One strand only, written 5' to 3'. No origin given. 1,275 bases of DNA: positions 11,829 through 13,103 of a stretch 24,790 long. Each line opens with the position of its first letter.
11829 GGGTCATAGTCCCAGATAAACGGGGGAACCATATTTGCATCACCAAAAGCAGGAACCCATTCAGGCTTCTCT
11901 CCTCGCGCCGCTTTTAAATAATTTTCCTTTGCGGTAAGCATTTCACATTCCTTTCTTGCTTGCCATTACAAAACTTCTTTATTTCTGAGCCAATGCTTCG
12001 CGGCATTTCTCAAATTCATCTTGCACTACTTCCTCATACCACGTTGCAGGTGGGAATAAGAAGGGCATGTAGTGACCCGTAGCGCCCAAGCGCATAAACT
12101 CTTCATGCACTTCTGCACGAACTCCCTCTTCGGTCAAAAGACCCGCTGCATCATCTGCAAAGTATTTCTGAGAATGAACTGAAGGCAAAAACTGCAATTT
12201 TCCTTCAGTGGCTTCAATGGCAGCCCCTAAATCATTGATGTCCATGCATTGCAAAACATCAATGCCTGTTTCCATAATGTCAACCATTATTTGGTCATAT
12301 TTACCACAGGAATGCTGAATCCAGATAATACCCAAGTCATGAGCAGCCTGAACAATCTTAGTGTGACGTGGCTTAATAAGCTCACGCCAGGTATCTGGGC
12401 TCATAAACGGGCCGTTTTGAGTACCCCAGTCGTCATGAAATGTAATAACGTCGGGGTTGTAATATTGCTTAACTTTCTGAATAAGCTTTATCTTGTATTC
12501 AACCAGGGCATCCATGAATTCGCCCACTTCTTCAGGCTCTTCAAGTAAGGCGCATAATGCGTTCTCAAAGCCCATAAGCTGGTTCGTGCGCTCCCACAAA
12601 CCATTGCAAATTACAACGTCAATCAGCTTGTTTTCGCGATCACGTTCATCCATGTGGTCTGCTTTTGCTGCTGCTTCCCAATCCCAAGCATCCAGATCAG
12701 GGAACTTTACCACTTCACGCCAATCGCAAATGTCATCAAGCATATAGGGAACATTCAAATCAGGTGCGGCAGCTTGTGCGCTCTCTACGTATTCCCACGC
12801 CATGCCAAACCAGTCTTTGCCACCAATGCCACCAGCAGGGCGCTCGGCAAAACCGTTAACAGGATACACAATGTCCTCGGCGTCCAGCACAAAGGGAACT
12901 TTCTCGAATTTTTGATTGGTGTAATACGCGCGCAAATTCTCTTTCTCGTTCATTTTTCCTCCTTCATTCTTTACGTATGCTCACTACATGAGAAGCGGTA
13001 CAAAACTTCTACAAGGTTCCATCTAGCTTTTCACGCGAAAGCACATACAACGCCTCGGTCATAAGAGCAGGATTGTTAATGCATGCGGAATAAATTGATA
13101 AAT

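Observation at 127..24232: One locus joins O-demethylase-like URO-D-fold enzymes with three dehydroxylase/transhydroxylase-type Mo enzymes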

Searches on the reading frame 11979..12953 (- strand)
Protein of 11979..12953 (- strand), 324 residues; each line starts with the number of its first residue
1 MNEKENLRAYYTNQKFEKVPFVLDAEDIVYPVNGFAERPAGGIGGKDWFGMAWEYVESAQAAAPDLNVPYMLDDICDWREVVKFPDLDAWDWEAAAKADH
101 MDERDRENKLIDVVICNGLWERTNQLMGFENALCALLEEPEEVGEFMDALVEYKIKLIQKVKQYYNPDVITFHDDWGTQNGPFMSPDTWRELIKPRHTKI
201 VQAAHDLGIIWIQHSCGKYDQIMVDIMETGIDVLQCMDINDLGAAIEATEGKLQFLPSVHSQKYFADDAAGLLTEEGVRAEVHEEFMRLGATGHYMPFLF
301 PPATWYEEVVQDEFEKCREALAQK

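Call 4: search_protein_families(library=pfam, proteins=[window:11979-12953:-])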
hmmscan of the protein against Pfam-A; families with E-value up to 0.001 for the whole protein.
window:11979-12953:- (324 aa): 1 family
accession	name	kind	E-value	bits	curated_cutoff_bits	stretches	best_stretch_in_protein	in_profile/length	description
PF01208.23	URO-D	-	1.4e-11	44.5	23.9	1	117-247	144-277/346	Uroporphyrinogen decarboxylase (URO-D)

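Call 6: search_protein_families(library=ncbifam, proteins=[window:11979-12953:-], max_evalue=0.01)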
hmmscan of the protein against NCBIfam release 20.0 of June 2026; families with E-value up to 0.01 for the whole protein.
window:11979-12953:- (324 aa): 4 families
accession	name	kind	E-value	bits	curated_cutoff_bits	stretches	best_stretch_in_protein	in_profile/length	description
NF004889.0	PRK06252.1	subfamily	8.9e-13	47.9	244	1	123-261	152-284/340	methylcobalamin:coenzyme M methyltransferase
TIGR01463.1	mtaA_cmuA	subfamily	3.2e-11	43.1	235.4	1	121-263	149-288/340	MtaA/CmuA family methyltransferase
NF040654.1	MtaA_Meth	equivalog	5e-10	38.8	400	1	118-262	145-284/337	methylcobamide:CoM methyltransferase MtaA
NF041608.1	methylcob_mtaseMtbA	equivalog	0.00017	20.8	600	1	133-248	161-273/339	methylcobamide:CoM methyltransferase MtbA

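Call 11: search_solved_structures(query=window:11979-12953:-, max_evalue=0.01)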
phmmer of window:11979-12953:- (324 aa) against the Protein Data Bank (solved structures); distinct sequences matched with E-value up to 0.01: 0.

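Call 16: find_homologous_proteins(query=window:11979-12953:-)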
Query window:11979-12953:- (324 aa): 415 proteins with E <= 0.001 among 1818 candidates; the best 120 are listed.
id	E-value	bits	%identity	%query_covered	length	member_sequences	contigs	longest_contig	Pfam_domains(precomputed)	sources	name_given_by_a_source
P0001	7.7e-224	761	100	100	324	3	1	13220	PF01208.24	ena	-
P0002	8.3e-202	688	87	100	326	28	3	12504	PF01208.24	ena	-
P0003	8.8e-140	484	65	100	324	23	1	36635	PF01208.24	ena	-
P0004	5.6e-135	468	61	99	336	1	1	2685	PF01208.24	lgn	-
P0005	6.2e-135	468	61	99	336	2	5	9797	PF01208.24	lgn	-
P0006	1.5e-134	467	61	99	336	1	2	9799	PF01208.24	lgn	-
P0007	1.1e-133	464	63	99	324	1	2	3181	PF01208.24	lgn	-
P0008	5.4e-133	462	61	99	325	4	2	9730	PF01208.24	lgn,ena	-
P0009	7.3e-133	461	61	99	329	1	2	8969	PF01208.24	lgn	-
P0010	8.4e-133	461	61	99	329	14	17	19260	PF01208.24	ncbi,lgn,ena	-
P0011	1.3e-132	461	60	99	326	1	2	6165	PF01208.24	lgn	-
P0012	3.6e-132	459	58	99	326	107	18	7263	PF01208.24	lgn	-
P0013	4.5e-131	456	59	99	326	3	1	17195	PF01208.24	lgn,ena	-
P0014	8.5e-129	448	61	99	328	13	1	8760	PF01208.24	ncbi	-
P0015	1.4e-127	444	59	100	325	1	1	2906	PF01208.24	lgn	-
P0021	9.6e-124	431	58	98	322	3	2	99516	PF01208.24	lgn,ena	-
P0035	5.1e-114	399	54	98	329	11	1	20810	PF01208.24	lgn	-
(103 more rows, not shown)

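Call 20: search_solved_structures(query=A2, max_evalue=1, show_alignments=2)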
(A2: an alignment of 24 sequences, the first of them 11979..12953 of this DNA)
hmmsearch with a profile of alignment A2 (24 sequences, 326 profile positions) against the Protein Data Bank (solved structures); distinct sequences matched with E-value up to 1: 3.
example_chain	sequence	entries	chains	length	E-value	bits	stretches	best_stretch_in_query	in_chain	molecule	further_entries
4ay7_A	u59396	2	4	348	0.0084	18.5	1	184-248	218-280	METHYLCOBALAMIN: COENZYME M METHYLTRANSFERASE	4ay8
3mtw_A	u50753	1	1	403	0.3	13.3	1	193-281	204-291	L-Arginine carboxypeptidase Cc2672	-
3be7_A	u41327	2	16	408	0.45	12.8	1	195-266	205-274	Zn-dependent arginine carboxypeptidase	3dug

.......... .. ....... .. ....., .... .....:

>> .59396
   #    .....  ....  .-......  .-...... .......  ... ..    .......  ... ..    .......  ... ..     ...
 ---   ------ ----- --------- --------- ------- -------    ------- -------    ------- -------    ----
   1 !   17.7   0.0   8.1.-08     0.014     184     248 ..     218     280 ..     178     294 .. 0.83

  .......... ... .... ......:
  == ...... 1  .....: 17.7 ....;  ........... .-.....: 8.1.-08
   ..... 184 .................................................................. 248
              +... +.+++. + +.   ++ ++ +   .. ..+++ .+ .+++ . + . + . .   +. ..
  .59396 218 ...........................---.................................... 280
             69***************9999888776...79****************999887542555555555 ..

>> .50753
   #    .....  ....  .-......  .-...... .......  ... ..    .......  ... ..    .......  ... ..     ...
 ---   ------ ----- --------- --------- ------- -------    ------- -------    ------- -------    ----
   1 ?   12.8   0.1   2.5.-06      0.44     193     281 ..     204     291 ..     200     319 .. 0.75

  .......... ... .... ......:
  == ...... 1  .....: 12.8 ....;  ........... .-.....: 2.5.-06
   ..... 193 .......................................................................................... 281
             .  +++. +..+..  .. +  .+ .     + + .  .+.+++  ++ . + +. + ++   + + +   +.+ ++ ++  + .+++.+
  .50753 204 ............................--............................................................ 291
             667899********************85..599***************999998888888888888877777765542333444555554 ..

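Call 21: find_related_loci(query=A2, collection=genome_contigs, flank=10000)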
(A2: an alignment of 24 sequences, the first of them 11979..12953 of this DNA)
Query A2 (324 aa) in genome_contigs; peptide patterns used: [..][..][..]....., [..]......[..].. (x = any residue, [..] = any of these).
297 stretches matched a pattern; 253 encode a relative of the query (tblastn E <= 1e-3); the best 80 are kept; 79 distinct loci.
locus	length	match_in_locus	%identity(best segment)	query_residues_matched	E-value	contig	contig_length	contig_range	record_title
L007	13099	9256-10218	62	1-322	9e-135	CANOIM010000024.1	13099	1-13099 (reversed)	MAG TPA_asm: uncultured Eggerthellaceae bacterium isolate SRR13921779_bin.100_metawrap_v1.3_MAG genome assembly, contig:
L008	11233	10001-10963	61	1-322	1e-131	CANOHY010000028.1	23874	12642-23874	MAG TPA_asm: uncultured Eggerthellaceae bacterium isolate SRR13921777_bin.22_metawrap_v1.3_MAG genome assembly, contig:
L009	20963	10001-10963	57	1-322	7e-126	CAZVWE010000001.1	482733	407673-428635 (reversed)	MAG TPA_asm: uncultured Eggerthellaceae bacterium isolate SRP287540_co2_257 genome assembly, contig: NODE_1_length_48273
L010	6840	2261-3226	57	1-322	5e-123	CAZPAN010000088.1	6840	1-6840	MAG TPA_asm: uncultured Coriobacteriaceae bacterium isolate SRP141132_co4_130 genome assembly, contig: NODE_12099_length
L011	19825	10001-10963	56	1-322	1e-120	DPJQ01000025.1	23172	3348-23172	MAG TPA_asm: Lachnospiraceae bacterium isolate UBA11957 contig_11071, whole genome shotgun sequence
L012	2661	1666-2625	57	1-321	3e-124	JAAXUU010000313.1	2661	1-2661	MAG: Actinomycetota bacterium isolate W4_Combined_metabat2_085 W4_Combined_metabat2_085_NODE_48758, whole genome shotgun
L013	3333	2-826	57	48-322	5e-112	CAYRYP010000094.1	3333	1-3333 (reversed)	MAG TPA_asm: uncultured Coriobacteriaceae bacterium isolate SRP141132_co3_341 genome assembly, contig: NODE_29496_length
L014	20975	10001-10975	49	1-324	3e-104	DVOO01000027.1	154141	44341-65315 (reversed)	MAG TPA_asm: Candidatus Scatomonas pullistercoris isolate CHK188-20938 CHK188__C142771_L154141_ERR3414583, whole genome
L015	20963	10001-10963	61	1-322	3e-137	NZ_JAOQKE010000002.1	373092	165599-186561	Muricoprocola aceti strain Sanger_29 .12718_7_94.2, whole genome shotgun sequence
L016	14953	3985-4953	46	1-324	3e-95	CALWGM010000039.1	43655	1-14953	MAG: uncultured Lachnospiraceae bacterium isolate E01__bin135 genome assembly, contig: E01__k127_5277515, whole genome s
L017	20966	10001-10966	45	1-323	1e-93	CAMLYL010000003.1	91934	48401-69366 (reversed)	MAG: uncultured Lachnospiraceae bacterium isolate ERR4303222_bin.74_MetaWRAP_v1.1_MAG genome assembly, contig: NODE_199_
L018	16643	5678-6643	46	1-323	3e-93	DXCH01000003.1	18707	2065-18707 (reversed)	MAG TPA_asm: Candidatus Eubacterium avistercoris isolate CHK192-9172 CHK192__C1557_L18707_SAMEA5754836, whole genome sho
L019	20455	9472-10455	45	1-324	2e-93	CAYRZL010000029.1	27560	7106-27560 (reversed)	MAG TPA_asm: uncultured Lachnospiraceae bacterium isolate SRP222994_co1_297 genome assembly, contig: NODE_3302_length_27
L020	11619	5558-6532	46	1-321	4e-93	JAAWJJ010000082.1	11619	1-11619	MAG: Eubacterium sp. isolate ABMPRH_206_1 SL341415_scaffold_11763, whole genome shotgun sequence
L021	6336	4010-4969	46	1-321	1e-92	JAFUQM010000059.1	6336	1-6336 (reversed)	MAG: Lachnospiraceae bacterium isolate RGIG4733 Roe_deer_Rectum.Co__c1703877, whole genome shotgun sequence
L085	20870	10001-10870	32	25-294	1e-45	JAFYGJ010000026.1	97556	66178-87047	MAG: Lachnospiraceae bacterium isolate RGIG7066 Sheep_Rumen.Co__c1075492, whole genome shotgun sequence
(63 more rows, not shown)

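Call 67: find_encoding_contigs(protein=P0010, flank=10000, max_places=4)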
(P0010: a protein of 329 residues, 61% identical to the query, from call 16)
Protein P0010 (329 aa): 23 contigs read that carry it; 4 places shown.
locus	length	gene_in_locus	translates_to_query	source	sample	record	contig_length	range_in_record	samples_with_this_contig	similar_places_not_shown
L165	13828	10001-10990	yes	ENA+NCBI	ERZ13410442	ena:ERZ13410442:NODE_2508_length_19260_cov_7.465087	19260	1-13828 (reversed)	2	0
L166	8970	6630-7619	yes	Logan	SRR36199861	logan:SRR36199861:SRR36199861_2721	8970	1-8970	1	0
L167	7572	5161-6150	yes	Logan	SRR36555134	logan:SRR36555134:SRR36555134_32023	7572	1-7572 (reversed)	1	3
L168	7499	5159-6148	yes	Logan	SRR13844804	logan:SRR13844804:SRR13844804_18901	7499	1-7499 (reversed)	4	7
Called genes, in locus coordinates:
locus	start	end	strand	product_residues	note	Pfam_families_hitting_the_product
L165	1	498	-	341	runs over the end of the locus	PF02690:Na_Pi_cotrans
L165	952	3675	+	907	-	PF21423:AhtL-like_1st (weak), PF00384:Molybdopterin, PF01568:Molydop_binding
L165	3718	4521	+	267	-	PF12838:Fer4_7 (faint), PF13247:Fer4_11, PF13620:CarboxypepD_reg, PF13715:CarbopepD_reg_2 (weak)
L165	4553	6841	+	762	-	PF04879:Molybdop_Fe4S4, PF00384:Molybdopterin, PF01568:Molydop_binding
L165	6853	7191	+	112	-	-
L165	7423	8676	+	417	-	PF00083:Sugar_tr (faint), PF07690:MFS_1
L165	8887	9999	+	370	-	PF01208:URO-D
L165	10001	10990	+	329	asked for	PF01208:URO-D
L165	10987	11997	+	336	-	PF01208:URO-D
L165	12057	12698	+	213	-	PF02607:B12-binding_2, PF02310:B12-binding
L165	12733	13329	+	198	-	PF02492:cobW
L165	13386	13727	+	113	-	-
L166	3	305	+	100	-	?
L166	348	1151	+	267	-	PF12838:Fer4_7 (faint), PF13247:Fer4_11, PF13620:CarboxypepD_reg, PF13715:CarbopepD_reg_2 (weak)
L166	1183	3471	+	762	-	PF04879:Molybdop_Fe4S4, PF00384:Molybdopterin, PF01568:Molydop_binding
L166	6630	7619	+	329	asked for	PF01208:URO-D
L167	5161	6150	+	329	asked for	PF01208:URO-D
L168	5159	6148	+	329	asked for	PF01208:URO-D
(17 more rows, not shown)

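Call 82: find_encoding_contigs(protein=P0003, flank=10000, max_places=2)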
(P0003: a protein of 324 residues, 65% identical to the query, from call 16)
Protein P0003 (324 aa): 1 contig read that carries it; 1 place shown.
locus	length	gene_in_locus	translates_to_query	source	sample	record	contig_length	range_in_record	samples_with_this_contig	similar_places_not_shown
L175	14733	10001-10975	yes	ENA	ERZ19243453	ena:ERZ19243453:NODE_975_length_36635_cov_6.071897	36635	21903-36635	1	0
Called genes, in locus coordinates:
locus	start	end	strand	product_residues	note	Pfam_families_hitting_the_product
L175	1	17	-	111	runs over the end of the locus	-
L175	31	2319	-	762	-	PF04879:Molybdop_Fe4S4, PF00384:Molybdopterin, PF01568:Molydop_binding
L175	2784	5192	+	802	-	PF04879:Molybdop_Fe4S4 (weak), PF00384:Molybdopterin, PF01568:Molydop_binding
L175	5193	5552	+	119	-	-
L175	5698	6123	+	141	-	PF00254:FKBP_C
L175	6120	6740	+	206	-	PF02492:cobW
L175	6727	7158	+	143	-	-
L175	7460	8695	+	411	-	PF07690:MFS_1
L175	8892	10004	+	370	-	PF01208:URO-D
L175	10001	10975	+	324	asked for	PF01208:URO-D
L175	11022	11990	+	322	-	PF01208:URO-D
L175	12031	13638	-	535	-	PF17853:GGDEF_2, PF13556:HTH_30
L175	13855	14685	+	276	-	PF00376:MerR, PF13411:MerR_1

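Call 83: predict_structure(alignment_id=A2)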
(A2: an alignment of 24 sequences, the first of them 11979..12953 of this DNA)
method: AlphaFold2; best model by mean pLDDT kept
length: 324 residues; sequences in the alignment: 24
mean_pLDDT: 95.0   pTM: 0.92
mean pLDDT of the five models: 95.0, 93.8, 93.7, 93.1, 92.7
residues with pLDDT >= 90: 289; 70-90: 35; 50-70: 0; < 50: 0
segments of 3 or more residues with pLDDT < 50: none
pLDDT, mean of each block of 10 residues (from residue 1): 96 94 93 89 88 84 88 97 97 97 97 96 95 96 99 99 99 94 95 98 99 95 97 96 96 95 93 98 98 94 93 97 89
secondary structure, 60 per line:
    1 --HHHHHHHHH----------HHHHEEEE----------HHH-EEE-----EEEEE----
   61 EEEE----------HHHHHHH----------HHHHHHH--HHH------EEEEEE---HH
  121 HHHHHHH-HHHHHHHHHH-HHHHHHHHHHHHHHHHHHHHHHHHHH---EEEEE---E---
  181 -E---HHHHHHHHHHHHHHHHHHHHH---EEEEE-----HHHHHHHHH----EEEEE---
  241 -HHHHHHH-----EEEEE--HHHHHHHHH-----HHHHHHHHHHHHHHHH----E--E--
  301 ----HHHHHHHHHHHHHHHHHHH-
elements in order: H3-11 H22-25 E26-29 E44-46 E52-56 E61-64 H75-81 H92-98 E110-115 H119-127 H129-138 H140-165 E169-173 H186-206 E210-214 H220-228 E233-237 H242-248 E254-258 H261-269 H275-290 H305-323

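Call 85: fold_search(model_id=the predicted structure, library=pdb)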
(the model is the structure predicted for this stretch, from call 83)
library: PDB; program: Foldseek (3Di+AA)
matches with E <= 10: 1769; with E <= 0.001: 23
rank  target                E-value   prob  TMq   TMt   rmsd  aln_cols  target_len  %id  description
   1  4ay8_A                9.9e-11  1.00  0.70  0.68   5.2       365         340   16  SeMet-derivative of a methyltransferase from M. mazei (released 2012-10-31)
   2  4ay7_A                5.7e-10  1.00  0.66  0.63   6.0       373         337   15  methyltransferase from Methanosarcina mazei (released 2012-10-31)
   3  4zr8_B                4.0e-08  1.00  0.61  0.57   4.5       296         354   14  Structure of uroporphyrinogen decarboxylase from Acinetobacter baumannii (released 2015-06-03)
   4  3gw0                  4.5e-08  1.00  0.62  0.57   4.1       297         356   13  UROD mutant G318R (released 2009-07-07)
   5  4wsh_A                5.1e-08  1.00  0.60  0.55   4.5       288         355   17  Crystal structure of Probable Uroporphyrinogen decarboxylase (UPD) (URO-D) from Pseudomonas aeruginosa (released 2014-11-19)
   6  4wsh_B                1.1e-07  1.00  0.58  0.54   4.2       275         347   16  Crystal structure of Probable Uroporphyrinogen decarboxylase (UPD) (URO-D) from Pseudomonas aeruginosa (released 2014-11-19)
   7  3gw3                  1.3e-07  1.00  0.62  0.57   4.2       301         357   13  human UROD mutant K297N (released 2009-07-07)
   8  3cyv                  1.4e-07  1.00  0.67  0.63   6.9       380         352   11  Crystal structure of uroporphyrinogen decarboxylase from Shigella flexineri: new insights into its catalytic mechanism (released 2009-04-28)
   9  4zr8_A                1.6e-07  1.00  0.61  0.56   4.4       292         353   14  Structure of uroporphyrinogen decarboxylase from Acinetobacter baumannii (released 2015-06-03)
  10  4exq                  2.1e-07  1.00  0.60  0.55   4.4       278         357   13  CRYSTAL STRUCTURE of UROPORPHYRINOGEN DECARBOXYLASE (UPD) FROM BURKHOLDERIA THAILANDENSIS E264 (released 2012-05-16)
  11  1r3y                  2.2e-07  1.00  0.63  0.58   4.1       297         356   13  Uroporphyrinogen Decarboxylase in complex with coproporphyrinogen-III (released 2003-12-09)
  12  3gvv                  2.9e-07  1.00  0.61  0.56   4.3       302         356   12  Single-chain UROD Y164G (GY) mutation (released 2009-07-07)
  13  1r3v                  4.1e-07  1.00  0.62  0.57   4.4       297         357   13  Uroporphyrinogen Decarboxylase single mutant D86E in complex with coproporphyrinogen-I (released 2003-12-09)
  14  1r3s                  4.1e-07  1.00  0.61  0.56   4.5       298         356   13  Uroporphyrinogen Decarboxylase single mutant D86G in complex with coproporphyrinogen-I (released 2003-12-09)
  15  1j93                  6.6e-07  1.00  0.59  0.56   4.7       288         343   11  Crystal Structure and Substrate Binding Modeling of the Uroporphyrinogen-III Decarboxylase from Nicotiana tabacum: Impli (released 2001-10-17)
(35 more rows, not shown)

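Call 89: find_encoding_contigs(protein=P0021, flank=10000, max_places=1)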
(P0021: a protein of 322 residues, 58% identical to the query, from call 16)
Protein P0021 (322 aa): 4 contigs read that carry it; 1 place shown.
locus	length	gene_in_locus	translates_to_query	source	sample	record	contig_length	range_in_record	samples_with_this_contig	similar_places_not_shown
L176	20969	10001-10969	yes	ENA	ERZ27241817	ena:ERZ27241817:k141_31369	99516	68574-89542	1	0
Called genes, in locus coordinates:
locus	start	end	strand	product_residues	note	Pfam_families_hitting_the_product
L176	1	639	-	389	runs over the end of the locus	PF02653:BPD_transp_2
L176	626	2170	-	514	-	PF00005:ABC_tran, PF02463:SMC_N (weak), PF13175:AAA_15 (weak), PF13304:AAA_21 (faint), PF00005:ABC_tran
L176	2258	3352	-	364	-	PF00532:Peripla_BP_1, PF13407:Peripla_BP_4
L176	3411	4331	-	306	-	PF02311:AraC_binding (weak), PF07883:Cupin_2, PF00165:HTH_AraC, PF12833:HTH_18, PF00165:HTH_AraC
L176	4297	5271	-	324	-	PF13353:Fer4_12, PF00037:Fer4 (faint), PF12838:Fer4_7 (weak), PF13237:Fer4_10 (weak), PF04055:Radical_SAM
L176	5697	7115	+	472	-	PF00171:Aldedh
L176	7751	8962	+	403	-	PF07690:MFS_1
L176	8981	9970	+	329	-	PF01208:URO-D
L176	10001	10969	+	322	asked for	PF01208:URO-D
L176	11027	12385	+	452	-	PF13347:MFS_2, PF07690:MFS_1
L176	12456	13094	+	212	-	PF02492:cobW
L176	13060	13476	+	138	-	-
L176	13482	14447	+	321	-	PF01208:URO-D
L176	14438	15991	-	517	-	PF17853:GGDEF_2 (weak), PF13556:HTH_30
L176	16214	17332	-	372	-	PF13407:Peripla_BP_4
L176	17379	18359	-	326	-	PF02653:BPD_transp_2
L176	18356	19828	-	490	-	PF00005:ABC_tran, PF09818:ABC_ATPase (faint), PF13304:AAA_21 (faint), PF00005:ABC_tran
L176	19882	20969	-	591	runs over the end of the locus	PF00756:Esterase (weak)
